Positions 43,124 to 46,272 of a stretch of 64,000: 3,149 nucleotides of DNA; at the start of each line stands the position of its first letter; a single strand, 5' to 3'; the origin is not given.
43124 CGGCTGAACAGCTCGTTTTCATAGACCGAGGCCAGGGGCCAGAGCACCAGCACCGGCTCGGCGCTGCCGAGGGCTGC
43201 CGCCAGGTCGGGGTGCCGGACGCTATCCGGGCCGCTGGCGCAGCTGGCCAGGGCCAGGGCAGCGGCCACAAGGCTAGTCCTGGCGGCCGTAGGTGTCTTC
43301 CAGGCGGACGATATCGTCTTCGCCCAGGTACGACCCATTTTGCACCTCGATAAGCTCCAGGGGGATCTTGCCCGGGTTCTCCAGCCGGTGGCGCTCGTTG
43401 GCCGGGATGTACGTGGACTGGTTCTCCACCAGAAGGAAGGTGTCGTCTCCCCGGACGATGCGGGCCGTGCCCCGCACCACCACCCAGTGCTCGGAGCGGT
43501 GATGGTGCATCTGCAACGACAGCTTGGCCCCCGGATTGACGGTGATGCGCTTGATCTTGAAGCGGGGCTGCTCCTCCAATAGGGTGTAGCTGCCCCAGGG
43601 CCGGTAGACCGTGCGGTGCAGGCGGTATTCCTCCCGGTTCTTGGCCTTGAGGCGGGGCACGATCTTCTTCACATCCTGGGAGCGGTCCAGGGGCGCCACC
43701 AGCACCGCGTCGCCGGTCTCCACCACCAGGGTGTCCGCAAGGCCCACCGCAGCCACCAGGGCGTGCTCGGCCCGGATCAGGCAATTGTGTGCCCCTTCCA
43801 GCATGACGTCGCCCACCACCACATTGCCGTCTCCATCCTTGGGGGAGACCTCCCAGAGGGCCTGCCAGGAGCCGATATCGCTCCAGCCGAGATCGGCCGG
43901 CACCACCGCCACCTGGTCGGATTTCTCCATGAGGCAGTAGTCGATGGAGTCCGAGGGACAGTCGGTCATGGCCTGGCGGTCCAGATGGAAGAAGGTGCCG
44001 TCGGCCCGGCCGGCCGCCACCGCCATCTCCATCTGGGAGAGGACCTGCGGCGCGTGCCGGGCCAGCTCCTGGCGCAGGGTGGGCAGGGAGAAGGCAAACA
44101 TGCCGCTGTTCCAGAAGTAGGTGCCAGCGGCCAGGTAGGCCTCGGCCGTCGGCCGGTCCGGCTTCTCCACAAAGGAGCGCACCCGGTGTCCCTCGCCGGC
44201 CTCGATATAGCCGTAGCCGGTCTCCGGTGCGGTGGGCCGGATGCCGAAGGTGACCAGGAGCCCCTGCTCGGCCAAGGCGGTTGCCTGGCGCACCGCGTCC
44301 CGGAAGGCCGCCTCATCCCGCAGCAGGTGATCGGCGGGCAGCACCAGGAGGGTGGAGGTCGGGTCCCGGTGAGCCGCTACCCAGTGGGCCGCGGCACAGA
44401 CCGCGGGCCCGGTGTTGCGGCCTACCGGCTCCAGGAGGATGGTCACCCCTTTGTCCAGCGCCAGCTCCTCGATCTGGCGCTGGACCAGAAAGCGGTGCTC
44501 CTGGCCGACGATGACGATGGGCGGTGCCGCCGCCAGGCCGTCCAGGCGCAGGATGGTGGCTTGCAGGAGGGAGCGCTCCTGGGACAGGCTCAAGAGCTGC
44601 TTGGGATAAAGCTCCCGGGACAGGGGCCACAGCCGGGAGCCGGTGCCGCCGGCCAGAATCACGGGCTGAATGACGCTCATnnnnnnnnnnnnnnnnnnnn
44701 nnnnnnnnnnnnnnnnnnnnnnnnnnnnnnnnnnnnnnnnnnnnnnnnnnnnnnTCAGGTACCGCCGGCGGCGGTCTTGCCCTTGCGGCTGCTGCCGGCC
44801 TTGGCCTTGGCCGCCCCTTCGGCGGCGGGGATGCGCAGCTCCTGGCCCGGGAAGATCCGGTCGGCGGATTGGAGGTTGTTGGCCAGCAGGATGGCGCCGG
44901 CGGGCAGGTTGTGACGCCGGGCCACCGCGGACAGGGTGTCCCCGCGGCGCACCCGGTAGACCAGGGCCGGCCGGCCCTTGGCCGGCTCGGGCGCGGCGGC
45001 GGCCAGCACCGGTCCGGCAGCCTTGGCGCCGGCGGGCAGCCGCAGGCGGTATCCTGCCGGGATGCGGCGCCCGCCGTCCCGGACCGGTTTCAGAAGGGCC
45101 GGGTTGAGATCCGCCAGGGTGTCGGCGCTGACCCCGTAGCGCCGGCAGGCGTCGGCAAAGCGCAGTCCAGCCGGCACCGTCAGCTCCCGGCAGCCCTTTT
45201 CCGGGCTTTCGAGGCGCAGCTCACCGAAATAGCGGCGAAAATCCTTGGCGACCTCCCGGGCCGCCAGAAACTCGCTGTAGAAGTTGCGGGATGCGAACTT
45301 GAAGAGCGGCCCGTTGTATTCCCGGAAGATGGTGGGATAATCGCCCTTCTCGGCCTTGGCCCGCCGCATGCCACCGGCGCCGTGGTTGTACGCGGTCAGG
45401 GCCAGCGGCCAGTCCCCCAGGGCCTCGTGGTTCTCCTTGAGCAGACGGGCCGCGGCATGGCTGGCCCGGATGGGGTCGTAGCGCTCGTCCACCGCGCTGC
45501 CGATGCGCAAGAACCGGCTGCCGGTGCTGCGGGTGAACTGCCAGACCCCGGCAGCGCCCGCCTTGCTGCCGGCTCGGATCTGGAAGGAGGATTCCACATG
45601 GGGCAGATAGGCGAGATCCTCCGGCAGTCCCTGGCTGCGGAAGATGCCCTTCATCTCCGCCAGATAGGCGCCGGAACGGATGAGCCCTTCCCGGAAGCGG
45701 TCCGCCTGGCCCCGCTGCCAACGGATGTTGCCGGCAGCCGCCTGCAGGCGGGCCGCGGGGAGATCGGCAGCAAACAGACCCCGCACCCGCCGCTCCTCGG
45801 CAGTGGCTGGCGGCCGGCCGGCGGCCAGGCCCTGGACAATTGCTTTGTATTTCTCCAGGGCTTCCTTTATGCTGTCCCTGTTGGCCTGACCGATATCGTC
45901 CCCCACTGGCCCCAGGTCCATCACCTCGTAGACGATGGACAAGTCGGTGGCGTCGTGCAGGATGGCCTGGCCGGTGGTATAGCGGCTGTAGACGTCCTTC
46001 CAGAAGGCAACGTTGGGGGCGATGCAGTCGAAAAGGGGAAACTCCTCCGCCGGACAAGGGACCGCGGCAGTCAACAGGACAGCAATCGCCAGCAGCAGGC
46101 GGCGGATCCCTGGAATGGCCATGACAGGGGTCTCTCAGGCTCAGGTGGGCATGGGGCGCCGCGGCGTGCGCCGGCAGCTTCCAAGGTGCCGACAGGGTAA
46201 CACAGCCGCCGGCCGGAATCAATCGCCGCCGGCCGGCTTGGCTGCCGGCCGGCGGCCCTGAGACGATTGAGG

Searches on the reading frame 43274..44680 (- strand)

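Call 14: search_protein_families(library=ncbifam, proteins=[window:43274-44680:-], max_evalue=0.01)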
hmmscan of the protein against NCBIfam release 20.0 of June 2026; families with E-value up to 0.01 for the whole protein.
window:43274-44680:- (468 aa): 15 families
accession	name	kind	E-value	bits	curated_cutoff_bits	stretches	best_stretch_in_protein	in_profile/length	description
TIGR01479.1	GMP_PMI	equivalog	1.7e-194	647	372.95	1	4-466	1-467/467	mannose-1-phosphate guanylyltransferase/mannose-6-phosphate isomerase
NF012004.0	PRK15460.1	equivalog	3.7e-163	543.6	859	1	4-466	6-477/478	mannose-1-phosphate guanyltransferase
TIGR03992.1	Arch_glmU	subfamily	1.8e-13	50.1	292.1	1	5-196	2-174/393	bifunctional sugar-1-phosphate nucleotidylyltransferase/acetyltransferase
NF010932.0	PRK14352.1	equivalog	5.4e-10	38.5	611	1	7-208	10-194/488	bifunctional UDP-N-acetylglucosamine diphosphorylase/glucosamine-1-phosphate N-acetyltransferase GlmU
NF041313.1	UDPGP_AglF_Halo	equivalog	1.8e-08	34.2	400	1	5-196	2-180/234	UTP--glucose-1-phosphate uridylyltransferase AglF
TIGR01173.1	glmU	equivalog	3.5e-08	32.7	366.85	1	7-208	4-183/452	bifunctional UDP-N-acetylglucosamine diphosphorylase/glucosamine-1-phosphate N-acetyltransferase GlmU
TIGR01207.1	rmlA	equivalog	1.2e-06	27.9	360.65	1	7-195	3-180/286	glucose-1-phosphate thymidylyltransferase RfbA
NF041173.1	Sug_nt_acttase_Thmprot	equivalog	3.4e-06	26.3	600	1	5-197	2-175/405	bifunctional sugar-1-phosphate nucleotidylyltransferase/acetyltransferase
TIGR02091.1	glgC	equivalog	4.2e-06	26.1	424.9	1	108-211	113-212/364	glucose-1-phosphate adenylyltransferase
NF002023.0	PRK00844.1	subfamily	6.3e-06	25.3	458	1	109-219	119-225/408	glucose-1-phosphate adenylyltransferase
TIGR01208.1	rmlA_long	equivalog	6.9e-05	21.9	320.25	1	7-195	3-179/353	glucose-1-phosphate thymidylyltransferase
NF001947.0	PRK00725.1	subfamily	0.00063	18.6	470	0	108-212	130-230/426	glucose-1-phosphate adenylyltransferase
NF052502.1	man1P_GTase_Rv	exception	0.00089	18.2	440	1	6-192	3-176/352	mannose-1-phosphate guanylyltransferase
TIGR00453.1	ispD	equivalog_domain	0.0015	18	181.3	0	7-72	3-64/219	2-C-methyl-D-erythritol 4-phosphate cytidylyltransferase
NF002772.0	PRK02862.1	equivalog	0.0044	15.8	537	0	6-22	6-22/429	glucose-1-phosphate adenylyltransferase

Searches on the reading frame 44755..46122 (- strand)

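Call 14: search_protein_families(library=ncbifam, proteins=[window:44755-46122:-], max_evalue=0.01)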
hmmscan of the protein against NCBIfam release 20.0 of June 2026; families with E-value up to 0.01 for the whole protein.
window:44755-46122:- (455 aa): 13 families
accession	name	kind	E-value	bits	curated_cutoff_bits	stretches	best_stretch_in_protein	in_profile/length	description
NF008050.0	PRK10783.1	equivalog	7.3e-25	87.2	508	1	148-442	99-398/457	murein transglycosylase D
NF050804.1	CellDivDipMCaul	equivalog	8.5e-08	31.4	900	1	385-439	307-361/634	cell division endopeptidase DipM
NF008399.0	PRK11198.1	equivalog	8.7e-07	29.5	134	1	386-433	95-147/149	peptidoglycan-binding protein LysM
NF041208.1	celldiv_DipM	equivalog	2.9e-06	26.8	740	1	362-446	157-242/419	cell division endopeptidase DipM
TIGR02899.1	spore_safA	subfamily_domain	0.00013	21.8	67.85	0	391-433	1-44/44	SafA/ExsA family spore coat assembly protein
NF042931.1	SAG1386_EF1546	equivalog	0.00025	21.1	80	0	309-343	107-141/158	SAG1386/EF1546 family surface-associated protein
NF047373.1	BB0259_flg_lyt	exception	0.00025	20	234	1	152-263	547-661/705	flagellar assembly lytic transglycosylase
NF004974.0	PRK06347.1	equivalog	0.00028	20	701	1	386-439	330-531/592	1,4-beta-N-acetylmuramoylhydrolase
NF040883.1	amid_act_ActS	equivalog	0.00047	19.5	375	1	387-449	34-96/242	amidase activator ActS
NF052398.1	Agg_Promo_Fact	equivalog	0.001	19.3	170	1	385-443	28-85/202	aggregation-promoting factor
NF047755.1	LIC_10271_M23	exception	0.0016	18.2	180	1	379-446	17-84/207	LIC_10271 family cell wall hydrolase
NF010495.0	PRK13914.1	equivalog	0.0016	17.5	647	1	369-443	13-81/481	invasion associated endopeptidase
NF008112.0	PRK10859.1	equivalog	0.0087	14.5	354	0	170-256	306-394/483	membrane-bound lytic murein transglycosylase MltF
